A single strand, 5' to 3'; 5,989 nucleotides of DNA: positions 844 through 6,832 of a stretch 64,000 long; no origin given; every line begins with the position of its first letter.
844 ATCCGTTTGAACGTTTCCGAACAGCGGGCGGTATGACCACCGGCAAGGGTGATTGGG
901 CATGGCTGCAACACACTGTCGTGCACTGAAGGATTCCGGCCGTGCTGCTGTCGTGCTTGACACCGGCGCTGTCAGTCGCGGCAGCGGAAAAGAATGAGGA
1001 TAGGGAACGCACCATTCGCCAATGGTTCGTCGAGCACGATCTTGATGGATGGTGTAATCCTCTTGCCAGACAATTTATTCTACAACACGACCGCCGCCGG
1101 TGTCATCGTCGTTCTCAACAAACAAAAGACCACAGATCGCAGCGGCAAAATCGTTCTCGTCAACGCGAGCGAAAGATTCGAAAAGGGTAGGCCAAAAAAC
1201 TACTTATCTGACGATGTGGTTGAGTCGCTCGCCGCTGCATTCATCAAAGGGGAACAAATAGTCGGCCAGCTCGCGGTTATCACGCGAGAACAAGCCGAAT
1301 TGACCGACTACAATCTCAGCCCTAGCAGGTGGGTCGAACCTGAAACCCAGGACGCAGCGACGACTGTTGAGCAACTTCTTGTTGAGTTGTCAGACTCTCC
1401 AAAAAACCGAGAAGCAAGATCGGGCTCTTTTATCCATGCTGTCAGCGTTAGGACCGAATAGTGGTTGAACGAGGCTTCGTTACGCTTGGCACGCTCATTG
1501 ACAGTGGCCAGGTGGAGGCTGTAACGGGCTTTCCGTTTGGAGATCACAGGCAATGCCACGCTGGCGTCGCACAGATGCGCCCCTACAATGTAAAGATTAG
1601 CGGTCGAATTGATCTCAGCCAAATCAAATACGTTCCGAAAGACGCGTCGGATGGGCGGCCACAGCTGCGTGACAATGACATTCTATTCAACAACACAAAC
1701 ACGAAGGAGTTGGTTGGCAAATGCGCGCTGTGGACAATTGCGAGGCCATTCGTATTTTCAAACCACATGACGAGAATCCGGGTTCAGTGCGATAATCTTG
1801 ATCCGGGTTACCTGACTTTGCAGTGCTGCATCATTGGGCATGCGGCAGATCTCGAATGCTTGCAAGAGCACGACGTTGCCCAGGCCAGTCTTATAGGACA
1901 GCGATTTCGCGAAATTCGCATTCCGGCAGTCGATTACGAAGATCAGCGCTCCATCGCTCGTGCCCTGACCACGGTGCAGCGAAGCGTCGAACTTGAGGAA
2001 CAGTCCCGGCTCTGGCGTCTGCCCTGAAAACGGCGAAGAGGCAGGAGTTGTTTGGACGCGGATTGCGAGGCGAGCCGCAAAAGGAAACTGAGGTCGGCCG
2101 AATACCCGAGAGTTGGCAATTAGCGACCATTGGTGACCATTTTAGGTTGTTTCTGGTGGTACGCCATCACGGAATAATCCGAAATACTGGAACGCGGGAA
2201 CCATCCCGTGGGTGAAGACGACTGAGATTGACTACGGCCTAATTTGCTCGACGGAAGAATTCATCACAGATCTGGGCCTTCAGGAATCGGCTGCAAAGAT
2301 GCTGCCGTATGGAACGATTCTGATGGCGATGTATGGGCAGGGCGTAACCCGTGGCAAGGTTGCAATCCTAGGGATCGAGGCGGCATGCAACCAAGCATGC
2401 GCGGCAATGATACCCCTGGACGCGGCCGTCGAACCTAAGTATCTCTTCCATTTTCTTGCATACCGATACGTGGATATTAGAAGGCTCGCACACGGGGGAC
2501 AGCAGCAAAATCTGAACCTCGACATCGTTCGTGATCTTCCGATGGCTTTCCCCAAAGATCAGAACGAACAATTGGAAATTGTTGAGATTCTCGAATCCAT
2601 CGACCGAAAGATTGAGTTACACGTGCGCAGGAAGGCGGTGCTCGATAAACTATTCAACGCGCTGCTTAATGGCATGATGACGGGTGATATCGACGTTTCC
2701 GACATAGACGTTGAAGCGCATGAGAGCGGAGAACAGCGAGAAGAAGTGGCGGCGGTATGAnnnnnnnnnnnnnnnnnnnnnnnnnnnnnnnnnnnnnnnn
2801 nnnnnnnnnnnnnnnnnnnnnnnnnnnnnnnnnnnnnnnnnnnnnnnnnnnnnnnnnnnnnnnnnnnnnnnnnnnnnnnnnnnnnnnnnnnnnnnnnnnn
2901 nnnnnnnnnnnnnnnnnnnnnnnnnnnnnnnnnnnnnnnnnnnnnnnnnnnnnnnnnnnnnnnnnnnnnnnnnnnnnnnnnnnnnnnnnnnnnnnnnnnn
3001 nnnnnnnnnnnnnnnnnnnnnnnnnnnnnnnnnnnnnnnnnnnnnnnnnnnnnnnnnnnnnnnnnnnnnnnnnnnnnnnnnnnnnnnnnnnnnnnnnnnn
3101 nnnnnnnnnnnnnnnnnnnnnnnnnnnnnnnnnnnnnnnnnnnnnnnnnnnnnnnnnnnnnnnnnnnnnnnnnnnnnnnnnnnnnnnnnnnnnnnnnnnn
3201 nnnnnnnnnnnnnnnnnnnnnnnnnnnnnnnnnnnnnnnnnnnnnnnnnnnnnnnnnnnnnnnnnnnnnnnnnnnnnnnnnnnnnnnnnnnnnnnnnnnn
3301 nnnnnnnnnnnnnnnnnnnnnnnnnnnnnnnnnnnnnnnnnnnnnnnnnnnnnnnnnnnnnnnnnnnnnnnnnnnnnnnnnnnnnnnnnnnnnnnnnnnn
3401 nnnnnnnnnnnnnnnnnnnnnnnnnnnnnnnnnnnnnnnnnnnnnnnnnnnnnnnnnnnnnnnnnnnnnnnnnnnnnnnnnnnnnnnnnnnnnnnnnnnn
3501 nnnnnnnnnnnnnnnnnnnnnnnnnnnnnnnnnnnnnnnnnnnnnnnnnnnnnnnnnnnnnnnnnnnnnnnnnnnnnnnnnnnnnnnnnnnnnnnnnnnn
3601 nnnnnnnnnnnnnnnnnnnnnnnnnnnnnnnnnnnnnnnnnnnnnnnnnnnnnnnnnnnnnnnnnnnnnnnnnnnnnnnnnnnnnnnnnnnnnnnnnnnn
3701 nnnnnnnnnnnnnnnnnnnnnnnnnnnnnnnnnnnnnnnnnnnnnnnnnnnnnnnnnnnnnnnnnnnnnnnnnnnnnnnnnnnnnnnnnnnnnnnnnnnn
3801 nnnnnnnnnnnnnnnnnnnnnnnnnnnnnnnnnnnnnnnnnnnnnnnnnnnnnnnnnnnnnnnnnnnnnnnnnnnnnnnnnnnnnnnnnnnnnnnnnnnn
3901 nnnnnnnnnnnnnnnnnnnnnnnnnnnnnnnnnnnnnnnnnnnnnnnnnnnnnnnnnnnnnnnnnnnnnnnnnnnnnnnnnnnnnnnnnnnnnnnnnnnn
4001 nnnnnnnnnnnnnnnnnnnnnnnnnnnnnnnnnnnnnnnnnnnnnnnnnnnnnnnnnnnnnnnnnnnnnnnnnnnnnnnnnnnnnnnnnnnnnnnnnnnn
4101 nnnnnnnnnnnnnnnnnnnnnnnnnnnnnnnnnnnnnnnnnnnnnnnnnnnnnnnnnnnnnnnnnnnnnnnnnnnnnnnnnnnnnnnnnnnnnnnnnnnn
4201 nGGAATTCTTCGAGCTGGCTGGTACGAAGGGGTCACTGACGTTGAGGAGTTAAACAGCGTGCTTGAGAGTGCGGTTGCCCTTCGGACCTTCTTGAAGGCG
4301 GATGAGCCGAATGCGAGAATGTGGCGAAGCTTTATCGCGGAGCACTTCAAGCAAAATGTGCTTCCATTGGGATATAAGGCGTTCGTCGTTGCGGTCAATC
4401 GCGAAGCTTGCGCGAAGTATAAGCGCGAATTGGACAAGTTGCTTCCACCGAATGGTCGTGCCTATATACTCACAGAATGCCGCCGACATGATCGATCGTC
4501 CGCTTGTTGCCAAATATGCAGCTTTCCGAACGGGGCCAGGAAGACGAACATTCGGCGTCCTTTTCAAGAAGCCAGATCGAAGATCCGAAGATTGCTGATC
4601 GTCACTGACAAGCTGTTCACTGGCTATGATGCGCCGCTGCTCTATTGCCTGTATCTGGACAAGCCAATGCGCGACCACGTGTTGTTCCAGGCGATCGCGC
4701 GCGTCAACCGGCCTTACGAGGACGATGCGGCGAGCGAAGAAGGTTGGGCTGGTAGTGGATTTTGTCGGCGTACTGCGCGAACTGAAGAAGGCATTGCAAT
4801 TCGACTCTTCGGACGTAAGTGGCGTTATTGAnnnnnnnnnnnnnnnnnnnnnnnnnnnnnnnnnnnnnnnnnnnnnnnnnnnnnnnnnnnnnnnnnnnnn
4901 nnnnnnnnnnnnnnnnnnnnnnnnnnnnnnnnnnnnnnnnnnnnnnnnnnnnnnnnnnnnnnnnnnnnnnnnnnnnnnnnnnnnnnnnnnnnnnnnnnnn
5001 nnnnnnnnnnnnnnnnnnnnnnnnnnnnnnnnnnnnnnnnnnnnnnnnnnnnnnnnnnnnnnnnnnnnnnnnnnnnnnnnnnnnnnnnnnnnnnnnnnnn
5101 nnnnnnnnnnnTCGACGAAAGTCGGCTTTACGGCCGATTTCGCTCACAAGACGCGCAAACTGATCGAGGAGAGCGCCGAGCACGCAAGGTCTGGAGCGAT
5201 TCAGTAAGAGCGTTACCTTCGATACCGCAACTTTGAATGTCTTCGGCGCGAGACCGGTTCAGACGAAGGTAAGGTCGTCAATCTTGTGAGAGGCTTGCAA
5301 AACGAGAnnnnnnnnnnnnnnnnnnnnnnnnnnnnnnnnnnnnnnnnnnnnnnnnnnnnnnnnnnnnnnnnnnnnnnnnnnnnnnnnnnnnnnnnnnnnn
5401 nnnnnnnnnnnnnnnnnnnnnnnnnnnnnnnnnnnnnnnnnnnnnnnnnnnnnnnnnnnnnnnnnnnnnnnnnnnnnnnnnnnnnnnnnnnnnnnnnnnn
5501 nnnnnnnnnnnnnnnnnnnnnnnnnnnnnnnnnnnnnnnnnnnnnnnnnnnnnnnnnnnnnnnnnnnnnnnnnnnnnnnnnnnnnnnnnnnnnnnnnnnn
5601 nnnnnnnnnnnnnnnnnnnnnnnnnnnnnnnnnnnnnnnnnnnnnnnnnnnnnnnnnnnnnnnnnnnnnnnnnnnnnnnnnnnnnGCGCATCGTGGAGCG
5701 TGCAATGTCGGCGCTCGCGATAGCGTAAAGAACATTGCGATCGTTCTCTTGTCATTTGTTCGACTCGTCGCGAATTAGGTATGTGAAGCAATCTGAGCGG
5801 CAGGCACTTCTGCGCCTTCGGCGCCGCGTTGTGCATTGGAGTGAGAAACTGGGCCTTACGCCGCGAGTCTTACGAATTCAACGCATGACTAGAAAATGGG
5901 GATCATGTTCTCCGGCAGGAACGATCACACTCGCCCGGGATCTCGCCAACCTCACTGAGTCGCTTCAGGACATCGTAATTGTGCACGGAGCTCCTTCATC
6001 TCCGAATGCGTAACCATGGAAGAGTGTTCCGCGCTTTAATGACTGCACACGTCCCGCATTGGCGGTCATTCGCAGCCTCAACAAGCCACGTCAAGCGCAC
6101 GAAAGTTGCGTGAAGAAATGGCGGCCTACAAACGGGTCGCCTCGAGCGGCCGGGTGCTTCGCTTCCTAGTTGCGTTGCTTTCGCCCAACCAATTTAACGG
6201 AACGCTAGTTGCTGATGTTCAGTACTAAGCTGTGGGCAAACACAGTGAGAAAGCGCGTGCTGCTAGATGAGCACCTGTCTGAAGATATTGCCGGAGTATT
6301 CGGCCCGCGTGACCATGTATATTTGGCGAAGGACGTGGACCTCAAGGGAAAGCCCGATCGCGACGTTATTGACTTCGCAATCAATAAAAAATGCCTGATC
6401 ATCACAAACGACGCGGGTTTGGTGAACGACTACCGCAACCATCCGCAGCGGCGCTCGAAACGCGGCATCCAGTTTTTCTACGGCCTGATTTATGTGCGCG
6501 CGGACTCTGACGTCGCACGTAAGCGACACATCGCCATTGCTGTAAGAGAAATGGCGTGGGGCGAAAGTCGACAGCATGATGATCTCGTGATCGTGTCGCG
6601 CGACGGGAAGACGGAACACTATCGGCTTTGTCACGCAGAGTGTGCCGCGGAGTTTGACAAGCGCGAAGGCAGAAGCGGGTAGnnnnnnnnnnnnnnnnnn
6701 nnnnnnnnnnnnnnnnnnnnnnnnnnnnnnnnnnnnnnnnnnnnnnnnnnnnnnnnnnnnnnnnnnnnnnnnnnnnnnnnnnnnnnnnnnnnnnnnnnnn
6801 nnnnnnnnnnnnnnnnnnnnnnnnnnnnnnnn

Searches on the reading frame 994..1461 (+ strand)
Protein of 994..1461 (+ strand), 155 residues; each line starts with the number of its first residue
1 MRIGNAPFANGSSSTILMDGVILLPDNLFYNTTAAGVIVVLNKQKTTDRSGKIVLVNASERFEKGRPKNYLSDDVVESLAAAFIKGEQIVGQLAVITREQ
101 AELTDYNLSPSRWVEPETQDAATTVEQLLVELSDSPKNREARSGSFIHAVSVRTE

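Call 48: search_protein_families(library=pfam, max_evalue=0.001, proteins=[window:994-1461:+])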
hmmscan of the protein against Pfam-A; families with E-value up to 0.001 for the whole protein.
window:994-1461:+ (155 aa): 1 family
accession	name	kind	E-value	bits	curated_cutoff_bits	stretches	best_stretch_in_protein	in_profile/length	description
PF02384.22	N6_Mtase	-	2.9e-17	63.4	20.4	1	17-120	206-309/311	N-6 DNA Methylase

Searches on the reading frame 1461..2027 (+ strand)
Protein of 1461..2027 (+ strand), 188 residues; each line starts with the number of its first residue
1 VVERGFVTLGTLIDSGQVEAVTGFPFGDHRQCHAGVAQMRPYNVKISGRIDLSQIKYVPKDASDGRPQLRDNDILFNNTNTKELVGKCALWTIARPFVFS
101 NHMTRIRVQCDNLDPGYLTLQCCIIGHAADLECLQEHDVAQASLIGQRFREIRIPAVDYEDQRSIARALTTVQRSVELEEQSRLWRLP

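Call 48: search_protein_families(library=pfam, max_evalue=0.001, proteins=[window:1461-2027:+])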
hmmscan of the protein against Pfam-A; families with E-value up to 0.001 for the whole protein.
window:1461-2027:+ (188 aa): 1 family
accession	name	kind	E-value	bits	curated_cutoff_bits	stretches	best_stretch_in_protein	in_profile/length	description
PF01420.25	Methylase_S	-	1.4e-05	25.8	22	1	71-182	59-162/168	Type I restriction modification DNA specificity domain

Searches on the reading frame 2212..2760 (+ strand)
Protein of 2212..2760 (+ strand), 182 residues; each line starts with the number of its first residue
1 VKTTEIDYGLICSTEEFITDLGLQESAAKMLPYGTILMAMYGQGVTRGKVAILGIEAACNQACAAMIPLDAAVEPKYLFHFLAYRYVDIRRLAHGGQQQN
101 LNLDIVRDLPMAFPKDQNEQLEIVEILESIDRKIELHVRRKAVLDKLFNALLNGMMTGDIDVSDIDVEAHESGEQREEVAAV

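Call 48: search_protein_families(library=pfam, max_evalue=0.001, proteins=[window:2212-2760:+])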
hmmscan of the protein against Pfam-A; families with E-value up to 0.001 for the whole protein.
window:2212-2760:+ (182 aa): 1 family
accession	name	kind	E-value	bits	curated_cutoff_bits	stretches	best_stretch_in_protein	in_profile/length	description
PF01420.25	Methylase_S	-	1.7e-14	54.9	22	1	17-144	43-166/168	Type I restriction modification DNA specificity domain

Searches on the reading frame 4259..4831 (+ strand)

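Call 48: search_protein_families(library=pfam, max_evalue=0.001, proteins=[window:4259-4831:+])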
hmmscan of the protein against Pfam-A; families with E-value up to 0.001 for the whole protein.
window:4259-4831:+ (190 aa): 1 family
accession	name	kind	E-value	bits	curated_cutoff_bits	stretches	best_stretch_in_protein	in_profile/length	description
PF22679.2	T1R_D3-like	-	3.1e-15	57.4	27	1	98-155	89-146/158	Type I restriction enzyme subunit R domain 3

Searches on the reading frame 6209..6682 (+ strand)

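Call 48: search_protein_families(library=pfam, max_evalue=0.001, proteins=[window:6209-6682:+])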
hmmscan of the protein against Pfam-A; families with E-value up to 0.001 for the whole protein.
window:6209-6682:+ (157 aa): 1 family
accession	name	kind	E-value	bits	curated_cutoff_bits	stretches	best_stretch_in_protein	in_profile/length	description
PF18480.7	DUF5615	-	8e-07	29.3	23.8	1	16-90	2-75/110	Domain of unknown function (DUF5615)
